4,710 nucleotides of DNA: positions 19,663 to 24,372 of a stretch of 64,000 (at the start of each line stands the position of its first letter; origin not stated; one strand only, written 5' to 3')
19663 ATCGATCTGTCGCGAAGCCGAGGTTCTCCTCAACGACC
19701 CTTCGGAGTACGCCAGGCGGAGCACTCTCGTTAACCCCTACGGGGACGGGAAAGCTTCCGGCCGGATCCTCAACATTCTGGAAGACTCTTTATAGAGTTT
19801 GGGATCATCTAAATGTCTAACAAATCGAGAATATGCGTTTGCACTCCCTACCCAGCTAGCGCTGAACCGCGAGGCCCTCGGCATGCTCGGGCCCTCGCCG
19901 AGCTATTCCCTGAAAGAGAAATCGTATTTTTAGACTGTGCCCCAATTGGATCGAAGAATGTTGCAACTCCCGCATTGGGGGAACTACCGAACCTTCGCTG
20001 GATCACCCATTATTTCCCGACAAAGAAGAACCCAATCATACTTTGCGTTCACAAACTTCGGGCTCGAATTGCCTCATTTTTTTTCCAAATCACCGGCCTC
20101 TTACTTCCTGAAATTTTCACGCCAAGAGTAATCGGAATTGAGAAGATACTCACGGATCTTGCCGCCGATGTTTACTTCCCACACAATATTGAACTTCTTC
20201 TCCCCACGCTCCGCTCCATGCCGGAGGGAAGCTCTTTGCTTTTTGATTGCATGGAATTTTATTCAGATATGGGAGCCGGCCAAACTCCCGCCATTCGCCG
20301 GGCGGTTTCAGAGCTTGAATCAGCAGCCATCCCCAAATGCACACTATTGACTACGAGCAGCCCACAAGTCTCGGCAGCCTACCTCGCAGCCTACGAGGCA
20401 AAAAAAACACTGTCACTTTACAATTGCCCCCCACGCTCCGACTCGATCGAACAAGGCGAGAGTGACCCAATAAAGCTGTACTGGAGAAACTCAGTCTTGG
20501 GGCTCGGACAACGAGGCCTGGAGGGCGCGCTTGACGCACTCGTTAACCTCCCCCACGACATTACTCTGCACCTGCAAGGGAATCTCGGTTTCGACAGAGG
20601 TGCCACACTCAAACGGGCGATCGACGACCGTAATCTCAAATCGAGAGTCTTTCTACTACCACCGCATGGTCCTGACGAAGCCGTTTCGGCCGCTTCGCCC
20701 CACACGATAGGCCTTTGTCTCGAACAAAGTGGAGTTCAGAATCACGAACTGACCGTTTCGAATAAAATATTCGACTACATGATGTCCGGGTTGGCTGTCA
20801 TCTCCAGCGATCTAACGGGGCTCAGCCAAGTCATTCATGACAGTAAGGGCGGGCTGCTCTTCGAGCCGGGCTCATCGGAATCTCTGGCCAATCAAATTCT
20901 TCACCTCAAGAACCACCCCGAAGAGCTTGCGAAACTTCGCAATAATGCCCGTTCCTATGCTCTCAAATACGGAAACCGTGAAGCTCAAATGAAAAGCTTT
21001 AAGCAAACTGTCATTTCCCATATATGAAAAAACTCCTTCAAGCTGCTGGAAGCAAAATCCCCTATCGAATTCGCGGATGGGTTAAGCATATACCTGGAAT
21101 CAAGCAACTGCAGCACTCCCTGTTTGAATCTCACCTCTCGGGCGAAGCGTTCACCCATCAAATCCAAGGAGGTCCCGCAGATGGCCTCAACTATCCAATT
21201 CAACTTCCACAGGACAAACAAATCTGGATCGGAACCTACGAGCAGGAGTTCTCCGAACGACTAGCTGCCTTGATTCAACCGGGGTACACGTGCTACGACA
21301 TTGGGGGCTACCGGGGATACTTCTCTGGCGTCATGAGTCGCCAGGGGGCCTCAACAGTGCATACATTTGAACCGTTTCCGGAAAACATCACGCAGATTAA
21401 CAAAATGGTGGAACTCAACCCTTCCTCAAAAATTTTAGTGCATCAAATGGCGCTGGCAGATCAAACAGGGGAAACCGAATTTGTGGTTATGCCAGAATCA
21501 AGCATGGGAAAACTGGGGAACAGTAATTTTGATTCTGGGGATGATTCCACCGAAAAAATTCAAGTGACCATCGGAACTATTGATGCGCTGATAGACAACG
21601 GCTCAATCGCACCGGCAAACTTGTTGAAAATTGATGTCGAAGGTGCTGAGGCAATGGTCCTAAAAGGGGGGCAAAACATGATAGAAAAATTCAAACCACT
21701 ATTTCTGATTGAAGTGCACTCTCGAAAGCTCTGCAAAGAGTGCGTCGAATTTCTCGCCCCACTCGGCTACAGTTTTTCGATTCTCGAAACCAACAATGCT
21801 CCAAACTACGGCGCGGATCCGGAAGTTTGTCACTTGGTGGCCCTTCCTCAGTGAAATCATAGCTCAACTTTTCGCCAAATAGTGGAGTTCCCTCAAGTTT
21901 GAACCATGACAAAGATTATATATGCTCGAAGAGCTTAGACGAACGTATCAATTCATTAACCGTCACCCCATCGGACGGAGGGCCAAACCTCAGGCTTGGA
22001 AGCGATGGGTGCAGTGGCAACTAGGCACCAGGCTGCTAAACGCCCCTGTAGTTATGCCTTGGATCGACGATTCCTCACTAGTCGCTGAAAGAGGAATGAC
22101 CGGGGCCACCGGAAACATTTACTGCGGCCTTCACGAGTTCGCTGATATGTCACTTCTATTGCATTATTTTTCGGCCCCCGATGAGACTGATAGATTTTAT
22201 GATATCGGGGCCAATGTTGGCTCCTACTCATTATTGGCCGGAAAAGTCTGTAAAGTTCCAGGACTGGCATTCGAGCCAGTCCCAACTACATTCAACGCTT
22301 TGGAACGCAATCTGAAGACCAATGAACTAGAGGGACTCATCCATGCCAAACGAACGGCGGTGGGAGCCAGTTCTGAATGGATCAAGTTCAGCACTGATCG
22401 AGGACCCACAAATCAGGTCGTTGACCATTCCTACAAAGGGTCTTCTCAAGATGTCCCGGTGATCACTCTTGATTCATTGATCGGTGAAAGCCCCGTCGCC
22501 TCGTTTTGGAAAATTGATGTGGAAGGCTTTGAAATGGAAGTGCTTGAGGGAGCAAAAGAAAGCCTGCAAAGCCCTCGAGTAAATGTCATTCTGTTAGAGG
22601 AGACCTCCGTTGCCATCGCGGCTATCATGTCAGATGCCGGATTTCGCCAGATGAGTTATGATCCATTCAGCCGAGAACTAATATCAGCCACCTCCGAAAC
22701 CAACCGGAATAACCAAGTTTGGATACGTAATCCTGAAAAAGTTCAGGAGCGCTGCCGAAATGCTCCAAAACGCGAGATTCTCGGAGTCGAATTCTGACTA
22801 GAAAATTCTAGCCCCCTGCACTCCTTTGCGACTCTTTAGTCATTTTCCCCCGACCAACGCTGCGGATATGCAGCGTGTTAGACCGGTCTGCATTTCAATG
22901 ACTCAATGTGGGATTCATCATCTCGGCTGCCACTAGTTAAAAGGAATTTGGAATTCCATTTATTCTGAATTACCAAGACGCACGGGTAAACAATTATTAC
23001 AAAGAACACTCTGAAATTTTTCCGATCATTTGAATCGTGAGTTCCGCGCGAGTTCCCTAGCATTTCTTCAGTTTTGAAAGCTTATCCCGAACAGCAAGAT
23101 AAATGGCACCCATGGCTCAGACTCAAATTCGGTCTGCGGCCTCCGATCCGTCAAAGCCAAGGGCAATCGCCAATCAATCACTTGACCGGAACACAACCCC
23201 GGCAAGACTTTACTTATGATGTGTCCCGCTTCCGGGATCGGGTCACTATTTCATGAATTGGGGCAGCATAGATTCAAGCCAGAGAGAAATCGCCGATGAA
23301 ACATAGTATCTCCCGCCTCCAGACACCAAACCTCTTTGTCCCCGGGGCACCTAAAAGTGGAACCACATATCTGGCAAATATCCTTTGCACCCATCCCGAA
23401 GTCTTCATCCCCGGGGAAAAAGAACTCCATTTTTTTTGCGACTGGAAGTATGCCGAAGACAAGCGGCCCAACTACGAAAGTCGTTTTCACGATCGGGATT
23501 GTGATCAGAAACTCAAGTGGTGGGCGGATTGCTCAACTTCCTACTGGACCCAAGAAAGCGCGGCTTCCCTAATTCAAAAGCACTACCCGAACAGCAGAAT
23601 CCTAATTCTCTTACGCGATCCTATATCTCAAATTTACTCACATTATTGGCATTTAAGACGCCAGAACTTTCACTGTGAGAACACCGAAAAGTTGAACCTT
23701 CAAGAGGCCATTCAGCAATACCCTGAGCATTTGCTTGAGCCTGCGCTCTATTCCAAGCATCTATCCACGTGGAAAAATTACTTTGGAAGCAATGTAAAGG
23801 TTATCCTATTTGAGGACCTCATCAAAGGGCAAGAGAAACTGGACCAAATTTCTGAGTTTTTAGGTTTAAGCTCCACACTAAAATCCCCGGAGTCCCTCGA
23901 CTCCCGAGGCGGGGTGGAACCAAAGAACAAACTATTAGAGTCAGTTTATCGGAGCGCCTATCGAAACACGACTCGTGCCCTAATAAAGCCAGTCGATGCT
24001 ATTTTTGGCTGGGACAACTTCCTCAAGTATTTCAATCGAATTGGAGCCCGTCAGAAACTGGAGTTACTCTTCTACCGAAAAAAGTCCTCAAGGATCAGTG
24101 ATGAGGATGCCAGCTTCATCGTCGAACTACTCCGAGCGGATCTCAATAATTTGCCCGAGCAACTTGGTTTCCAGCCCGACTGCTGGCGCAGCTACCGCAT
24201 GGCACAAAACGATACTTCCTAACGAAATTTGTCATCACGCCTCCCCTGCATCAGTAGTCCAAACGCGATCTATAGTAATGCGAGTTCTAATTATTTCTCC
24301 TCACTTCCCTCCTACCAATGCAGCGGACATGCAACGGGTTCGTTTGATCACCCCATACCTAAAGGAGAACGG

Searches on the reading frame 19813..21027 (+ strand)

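Call 84: search_protein_families(library=pfam, max_evalue=0.0001, proteins=[window:19813-21027:+])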
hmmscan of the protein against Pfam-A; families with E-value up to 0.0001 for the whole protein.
window:19813-21027:+ (404 aa): 3 families
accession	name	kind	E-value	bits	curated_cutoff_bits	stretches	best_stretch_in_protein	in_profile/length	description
PF13692.12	Glyco_trans_1_4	-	1.6e-09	38.6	27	1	248-365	32-139/142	Glycosyl transferases group 1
PF00534.26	Glycos_transf_1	-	3.2e-09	37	26.4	1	318-381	108-171/172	Glycosyl transferases group 1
PF13524.12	Glyco_trans_1_2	-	1.2e-06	29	25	1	282-385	32-131/144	Glycosyl transferase-like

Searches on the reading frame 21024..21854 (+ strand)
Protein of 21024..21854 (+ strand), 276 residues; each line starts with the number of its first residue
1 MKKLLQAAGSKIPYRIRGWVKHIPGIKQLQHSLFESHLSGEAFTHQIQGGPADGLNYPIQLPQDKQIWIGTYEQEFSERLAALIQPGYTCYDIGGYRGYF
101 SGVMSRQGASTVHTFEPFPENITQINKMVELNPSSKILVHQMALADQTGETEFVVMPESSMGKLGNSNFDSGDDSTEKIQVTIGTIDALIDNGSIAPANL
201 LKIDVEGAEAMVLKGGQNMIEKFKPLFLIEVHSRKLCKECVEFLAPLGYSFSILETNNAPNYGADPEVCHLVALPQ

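Call 84: search_protein_families(library=pfam, max_evalue=0.0001, proteins=[window:21024-21854:+])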
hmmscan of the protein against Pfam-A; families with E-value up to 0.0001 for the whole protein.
window:21024-21854:+ (276 aa): 1 family
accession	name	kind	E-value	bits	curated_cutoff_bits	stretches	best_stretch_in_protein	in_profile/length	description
PF05050.19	Methyltransf_21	-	2.6e-19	70.4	22.7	1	92-250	1-172/173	Methyltransferase FkbM domain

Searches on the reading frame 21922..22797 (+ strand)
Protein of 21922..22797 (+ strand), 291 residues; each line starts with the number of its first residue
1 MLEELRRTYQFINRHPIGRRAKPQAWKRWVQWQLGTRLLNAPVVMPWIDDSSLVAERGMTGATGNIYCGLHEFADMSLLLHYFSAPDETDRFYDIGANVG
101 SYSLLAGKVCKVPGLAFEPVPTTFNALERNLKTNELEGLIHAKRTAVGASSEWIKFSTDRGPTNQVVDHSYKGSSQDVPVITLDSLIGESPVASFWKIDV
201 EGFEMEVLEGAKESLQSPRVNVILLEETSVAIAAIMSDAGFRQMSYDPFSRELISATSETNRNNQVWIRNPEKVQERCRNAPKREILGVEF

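Call 84: search_protein_families(library=pfam, max_evalue=0.0001, proteins=[window:21922-22797:+])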
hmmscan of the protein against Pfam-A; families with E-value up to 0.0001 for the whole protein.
window:21922-22797:+ (291 aa): 1 family
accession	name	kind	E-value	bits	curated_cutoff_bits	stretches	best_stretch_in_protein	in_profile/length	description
PF05050.19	Methyltransf_21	-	8.6e-19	68.7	22.7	1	94-242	1-172/173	Methyltransferase FkbM domain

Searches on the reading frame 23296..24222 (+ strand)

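Call 84: search_protein_families(library=pfam, max_evalue=0.0001, proteins=[window:23296-24222:+])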
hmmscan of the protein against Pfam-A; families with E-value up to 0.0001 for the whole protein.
window:23296-24222:+ (308 aa): 2 families
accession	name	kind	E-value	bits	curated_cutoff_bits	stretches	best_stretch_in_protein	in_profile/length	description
PF13469.12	Sulfotransfer_3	-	7.1e-17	62.8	27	2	71-192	99-213/216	Sulfotransferase family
PF00685.33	Sulfotransfer_1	-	1.5e-10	41.4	22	1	12-201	3-188/255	Sulfotransferase domain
